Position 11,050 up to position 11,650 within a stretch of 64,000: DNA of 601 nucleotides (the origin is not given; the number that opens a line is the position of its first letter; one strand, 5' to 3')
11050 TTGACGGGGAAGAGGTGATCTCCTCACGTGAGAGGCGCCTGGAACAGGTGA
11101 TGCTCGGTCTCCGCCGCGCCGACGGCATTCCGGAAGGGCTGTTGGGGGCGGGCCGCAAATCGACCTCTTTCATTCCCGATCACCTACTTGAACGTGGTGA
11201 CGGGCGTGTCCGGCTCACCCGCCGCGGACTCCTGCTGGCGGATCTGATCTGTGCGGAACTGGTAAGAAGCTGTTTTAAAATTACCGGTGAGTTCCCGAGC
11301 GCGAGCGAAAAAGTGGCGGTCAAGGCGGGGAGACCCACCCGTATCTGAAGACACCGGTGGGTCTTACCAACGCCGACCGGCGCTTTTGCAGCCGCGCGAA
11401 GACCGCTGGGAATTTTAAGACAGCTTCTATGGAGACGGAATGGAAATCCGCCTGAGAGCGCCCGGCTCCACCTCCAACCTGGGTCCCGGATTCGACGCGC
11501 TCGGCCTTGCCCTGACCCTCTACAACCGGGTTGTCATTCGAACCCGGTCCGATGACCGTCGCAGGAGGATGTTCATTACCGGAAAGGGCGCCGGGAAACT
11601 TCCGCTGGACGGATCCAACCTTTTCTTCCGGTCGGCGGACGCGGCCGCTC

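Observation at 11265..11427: MITE family 1 (TIR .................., ~3-bp TTA/TAA target duplication): two copies, each fused to the 3' end of a gene and supplying C-terminal codons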

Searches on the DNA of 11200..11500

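Call 70: search_rna_families(source=window, start=11200, end=11500, threshold=evalue, max_evalue=1)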
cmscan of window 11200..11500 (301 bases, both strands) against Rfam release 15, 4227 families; matches with E-value up to 1: 0.
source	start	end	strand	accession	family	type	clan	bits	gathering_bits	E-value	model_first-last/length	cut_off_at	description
